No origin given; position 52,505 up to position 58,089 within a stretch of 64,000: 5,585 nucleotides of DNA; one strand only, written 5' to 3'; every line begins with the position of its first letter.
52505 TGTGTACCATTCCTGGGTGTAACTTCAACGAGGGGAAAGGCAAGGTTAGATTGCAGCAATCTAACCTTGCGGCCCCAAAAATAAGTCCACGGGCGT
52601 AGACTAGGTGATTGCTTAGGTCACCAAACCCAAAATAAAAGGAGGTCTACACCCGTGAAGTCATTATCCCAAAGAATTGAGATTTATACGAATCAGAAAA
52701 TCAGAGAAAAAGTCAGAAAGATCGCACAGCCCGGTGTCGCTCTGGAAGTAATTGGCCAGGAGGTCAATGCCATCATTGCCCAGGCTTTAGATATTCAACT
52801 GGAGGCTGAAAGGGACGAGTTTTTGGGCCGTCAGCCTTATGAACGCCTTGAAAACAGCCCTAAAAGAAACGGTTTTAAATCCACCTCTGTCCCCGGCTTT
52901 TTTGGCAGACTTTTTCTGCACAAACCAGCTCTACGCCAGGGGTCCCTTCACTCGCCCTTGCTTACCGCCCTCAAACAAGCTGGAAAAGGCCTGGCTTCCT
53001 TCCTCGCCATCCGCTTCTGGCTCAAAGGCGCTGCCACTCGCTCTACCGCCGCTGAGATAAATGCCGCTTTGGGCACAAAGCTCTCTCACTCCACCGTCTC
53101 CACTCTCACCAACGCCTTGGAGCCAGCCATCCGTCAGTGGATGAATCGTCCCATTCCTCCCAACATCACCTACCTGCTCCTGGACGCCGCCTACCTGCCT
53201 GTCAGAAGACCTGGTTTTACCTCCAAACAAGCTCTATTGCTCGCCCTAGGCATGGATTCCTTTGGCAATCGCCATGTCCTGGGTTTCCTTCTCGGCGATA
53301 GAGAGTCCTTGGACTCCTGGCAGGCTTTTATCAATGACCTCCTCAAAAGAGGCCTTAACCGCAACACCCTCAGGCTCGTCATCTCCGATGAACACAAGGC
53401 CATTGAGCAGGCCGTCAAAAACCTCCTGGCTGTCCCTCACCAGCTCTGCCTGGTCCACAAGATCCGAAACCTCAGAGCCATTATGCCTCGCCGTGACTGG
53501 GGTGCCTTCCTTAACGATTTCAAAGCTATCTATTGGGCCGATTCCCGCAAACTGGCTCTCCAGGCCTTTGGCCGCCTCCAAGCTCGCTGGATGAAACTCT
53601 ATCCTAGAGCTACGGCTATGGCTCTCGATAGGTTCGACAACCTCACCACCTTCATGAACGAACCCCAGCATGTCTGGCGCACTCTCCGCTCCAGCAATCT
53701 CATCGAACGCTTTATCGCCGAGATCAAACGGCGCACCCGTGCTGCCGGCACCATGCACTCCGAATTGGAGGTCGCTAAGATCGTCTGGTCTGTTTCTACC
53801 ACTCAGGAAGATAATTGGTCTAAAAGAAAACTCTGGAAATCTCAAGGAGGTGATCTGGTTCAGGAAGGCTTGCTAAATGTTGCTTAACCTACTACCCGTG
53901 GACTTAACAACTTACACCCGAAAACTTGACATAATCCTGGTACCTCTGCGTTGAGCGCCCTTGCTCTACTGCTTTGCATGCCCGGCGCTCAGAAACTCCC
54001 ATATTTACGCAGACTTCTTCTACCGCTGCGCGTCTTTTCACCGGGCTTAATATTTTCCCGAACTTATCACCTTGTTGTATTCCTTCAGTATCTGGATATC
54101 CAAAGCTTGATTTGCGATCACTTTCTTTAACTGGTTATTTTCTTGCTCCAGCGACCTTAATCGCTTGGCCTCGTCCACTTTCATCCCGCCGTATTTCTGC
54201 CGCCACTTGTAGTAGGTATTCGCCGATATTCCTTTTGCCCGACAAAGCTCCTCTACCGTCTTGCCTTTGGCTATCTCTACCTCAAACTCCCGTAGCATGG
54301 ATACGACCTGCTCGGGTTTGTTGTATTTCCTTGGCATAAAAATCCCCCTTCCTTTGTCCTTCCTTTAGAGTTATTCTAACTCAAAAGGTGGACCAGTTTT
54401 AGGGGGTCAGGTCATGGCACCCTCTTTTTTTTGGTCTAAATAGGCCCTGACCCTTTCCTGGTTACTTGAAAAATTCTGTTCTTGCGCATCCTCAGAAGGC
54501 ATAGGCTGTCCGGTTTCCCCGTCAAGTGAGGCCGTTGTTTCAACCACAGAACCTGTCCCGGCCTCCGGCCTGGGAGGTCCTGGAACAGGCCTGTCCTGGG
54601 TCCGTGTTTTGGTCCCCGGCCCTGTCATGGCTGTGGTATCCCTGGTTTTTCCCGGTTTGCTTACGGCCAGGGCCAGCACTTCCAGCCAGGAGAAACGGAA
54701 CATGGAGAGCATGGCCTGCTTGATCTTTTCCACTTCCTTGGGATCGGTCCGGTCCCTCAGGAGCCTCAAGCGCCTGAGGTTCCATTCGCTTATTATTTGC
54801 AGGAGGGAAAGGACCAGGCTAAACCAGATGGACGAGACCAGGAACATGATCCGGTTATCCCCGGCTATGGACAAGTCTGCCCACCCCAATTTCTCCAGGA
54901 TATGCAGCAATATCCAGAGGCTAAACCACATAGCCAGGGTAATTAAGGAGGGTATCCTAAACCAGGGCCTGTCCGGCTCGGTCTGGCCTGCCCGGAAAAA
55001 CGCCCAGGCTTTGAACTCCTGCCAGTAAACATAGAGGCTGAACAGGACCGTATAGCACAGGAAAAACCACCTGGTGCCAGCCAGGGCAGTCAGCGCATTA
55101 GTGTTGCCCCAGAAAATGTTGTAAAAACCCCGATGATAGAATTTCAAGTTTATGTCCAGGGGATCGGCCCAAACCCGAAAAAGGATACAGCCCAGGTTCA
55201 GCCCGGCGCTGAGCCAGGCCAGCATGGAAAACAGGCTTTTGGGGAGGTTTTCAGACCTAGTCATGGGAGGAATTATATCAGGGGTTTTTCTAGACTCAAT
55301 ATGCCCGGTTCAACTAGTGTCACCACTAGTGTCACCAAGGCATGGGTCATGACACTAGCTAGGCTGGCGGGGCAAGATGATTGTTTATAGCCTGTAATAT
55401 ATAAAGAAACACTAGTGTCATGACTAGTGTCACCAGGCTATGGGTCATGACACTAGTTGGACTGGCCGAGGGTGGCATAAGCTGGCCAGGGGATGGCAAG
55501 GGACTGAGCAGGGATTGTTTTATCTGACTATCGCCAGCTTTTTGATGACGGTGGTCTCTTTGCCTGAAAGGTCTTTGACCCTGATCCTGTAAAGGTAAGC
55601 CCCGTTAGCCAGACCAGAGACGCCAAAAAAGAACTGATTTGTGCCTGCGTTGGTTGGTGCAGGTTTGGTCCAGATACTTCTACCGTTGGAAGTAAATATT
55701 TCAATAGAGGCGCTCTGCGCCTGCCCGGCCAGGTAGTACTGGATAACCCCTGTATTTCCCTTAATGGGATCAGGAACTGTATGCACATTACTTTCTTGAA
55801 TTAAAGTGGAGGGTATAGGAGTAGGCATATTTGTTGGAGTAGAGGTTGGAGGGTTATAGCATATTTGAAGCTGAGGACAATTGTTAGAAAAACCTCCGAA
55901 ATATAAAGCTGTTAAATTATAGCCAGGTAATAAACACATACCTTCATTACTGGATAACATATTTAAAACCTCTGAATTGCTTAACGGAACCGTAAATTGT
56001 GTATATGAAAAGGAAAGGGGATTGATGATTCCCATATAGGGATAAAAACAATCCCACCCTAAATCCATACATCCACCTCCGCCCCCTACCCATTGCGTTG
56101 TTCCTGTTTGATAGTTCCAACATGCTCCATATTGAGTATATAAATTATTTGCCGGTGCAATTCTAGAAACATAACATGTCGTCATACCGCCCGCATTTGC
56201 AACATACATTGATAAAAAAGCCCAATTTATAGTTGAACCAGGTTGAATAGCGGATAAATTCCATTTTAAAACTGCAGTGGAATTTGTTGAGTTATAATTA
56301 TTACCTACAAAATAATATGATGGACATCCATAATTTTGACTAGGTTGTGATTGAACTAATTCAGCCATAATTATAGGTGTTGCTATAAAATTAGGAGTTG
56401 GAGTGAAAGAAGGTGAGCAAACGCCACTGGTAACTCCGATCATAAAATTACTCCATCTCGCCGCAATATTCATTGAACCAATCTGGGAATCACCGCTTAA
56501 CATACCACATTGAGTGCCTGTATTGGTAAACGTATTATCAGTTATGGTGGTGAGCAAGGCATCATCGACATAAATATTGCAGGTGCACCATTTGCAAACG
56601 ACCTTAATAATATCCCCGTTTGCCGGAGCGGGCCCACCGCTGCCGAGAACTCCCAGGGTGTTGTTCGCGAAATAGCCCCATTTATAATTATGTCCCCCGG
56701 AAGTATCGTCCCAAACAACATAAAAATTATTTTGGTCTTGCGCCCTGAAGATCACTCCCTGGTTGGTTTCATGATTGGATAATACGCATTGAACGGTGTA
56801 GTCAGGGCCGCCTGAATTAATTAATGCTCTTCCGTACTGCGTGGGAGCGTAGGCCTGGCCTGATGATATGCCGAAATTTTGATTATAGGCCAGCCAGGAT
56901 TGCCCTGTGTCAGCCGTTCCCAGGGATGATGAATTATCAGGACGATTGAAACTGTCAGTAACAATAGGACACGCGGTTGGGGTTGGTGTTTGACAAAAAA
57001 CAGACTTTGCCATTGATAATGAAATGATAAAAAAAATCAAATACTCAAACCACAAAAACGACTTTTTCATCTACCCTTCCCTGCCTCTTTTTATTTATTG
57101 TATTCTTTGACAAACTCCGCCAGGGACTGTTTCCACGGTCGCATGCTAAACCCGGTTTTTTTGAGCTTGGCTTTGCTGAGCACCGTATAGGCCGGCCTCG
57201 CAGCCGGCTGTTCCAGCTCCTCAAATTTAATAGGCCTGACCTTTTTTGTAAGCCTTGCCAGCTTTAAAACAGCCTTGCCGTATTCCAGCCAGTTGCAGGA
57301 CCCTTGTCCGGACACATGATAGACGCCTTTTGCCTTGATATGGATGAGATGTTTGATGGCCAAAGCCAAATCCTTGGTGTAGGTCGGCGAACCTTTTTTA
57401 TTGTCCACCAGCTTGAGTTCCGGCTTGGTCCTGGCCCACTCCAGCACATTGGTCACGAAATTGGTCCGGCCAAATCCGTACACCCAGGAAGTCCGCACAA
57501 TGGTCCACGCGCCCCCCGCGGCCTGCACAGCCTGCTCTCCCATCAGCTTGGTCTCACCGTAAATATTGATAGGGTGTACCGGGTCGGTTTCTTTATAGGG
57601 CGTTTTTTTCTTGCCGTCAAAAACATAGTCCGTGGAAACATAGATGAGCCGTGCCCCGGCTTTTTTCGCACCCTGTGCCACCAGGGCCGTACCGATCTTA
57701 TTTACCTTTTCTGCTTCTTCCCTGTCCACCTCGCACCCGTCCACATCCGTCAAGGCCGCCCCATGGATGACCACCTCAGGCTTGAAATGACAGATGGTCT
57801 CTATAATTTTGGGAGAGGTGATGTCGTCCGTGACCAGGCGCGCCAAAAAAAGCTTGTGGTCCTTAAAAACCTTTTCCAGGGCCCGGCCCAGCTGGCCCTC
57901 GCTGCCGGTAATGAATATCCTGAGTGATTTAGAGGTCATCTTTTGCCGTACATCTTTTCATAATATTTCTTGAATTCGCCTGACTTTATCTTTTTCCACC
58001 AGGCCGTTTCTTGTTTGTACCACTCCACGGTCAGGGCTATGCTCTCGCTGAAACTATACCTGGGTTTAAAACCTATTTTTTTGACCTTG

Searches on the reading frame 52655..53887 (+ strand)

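Call 28: search_protein_families(library=pfam, proteins=[window:52655-53887:+], max_evalue=0.001)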
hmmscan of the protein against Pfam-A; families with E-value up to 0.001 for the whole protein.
window:52655-53887:+ (410 aa): 2 families
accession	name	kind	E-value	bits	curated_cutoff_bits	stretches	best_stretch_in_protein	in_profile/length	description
PF00872.24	Transposase_mut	-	1.5e-70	238.5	21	1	36-390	25-378/379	Transposase, Mutator family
PF10551.15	MULE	-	5.5e-08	33.6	27.6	1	189-270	12-97/99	MULE transposase domain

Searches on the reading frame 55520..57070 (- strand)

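Call 28: search_protein_families(library=pfam, proteins=[window:55520-57070:-], max_evalue=0.001)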
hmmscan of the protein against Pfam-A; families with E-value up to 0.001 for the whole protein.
window:55520-57070:- (516 aa): 1 family
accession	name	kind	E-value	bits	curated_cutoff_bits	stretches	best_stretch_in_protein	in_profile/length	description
PF18962.6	Por_Secre_tail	-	0.00047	20.8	27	0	433-500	3-66/75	Secretion system C-terminal sorting domain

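Call 45: search_protein_families(library=padloc, proteins=[window:55520-57070:-], max_evalue=0.001)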
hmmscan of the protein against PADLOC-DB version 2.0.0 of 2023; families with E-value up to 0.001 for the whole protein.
window:55520-57070:- (516 aa): 0 families

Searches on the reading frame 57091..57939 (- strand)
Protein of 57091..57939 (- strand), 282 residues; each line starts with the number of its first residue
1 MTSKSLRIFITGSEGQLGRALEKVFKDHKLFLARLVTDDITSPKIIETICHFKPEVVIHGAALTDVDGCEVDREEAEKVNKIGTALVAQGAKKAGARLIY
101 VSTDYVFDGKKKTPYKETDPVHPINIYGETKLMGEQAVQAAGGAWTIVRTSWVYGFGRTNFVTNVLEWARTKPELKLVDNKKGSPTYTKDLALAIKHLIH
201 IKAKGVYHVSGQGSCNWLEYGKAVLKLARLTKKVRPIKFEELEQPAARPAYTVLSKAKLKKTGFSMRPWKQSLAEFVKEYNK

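Call 28: search_protein_families(library=pfam, proteins=[window:57091-57939:-], max_evalue=0.001)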
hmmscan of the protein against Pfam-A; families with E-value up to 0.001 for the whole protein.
window:57091-57939:- (282 aa): 7 families
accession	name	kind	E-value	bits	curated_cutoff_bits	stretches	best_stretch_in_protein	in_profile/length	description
PF04321.23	RmlD_sub_bind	-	9.3e-88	294.4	27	1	7-280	2-285/287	RmlD substrate binding domain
PF01370.27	Epimerase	-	3.2e-22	79.5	20.9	1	8-199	1-225/240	NAD dependent epimerase/dehydratase family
PF01073.25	3Beta_HSD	-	1.8e-12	47.3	22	1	34-194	48-224/280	3-beta hydroxysteroid dehydrogenase/isomerase family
PF02719.21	Polysacc_synt_2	-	5.6e-12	45.9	20.2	1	20-142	42-153/293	Polysaccharide biosynthesis protein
PF16363.11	GDP_Man_Dehyd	-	8.3e-12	45.6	27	1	33-142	54-168/332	GDP-mannose 4,6 dehydratase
PF07993.18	NAD_binding_4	-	5e-09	36.1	20.1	1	55-157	90-211/258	Male sterility protein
PF13460.12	NAD_binding_10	-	0.00062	20.1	27.2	0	76-155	77-148/184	NAD(P)H-binding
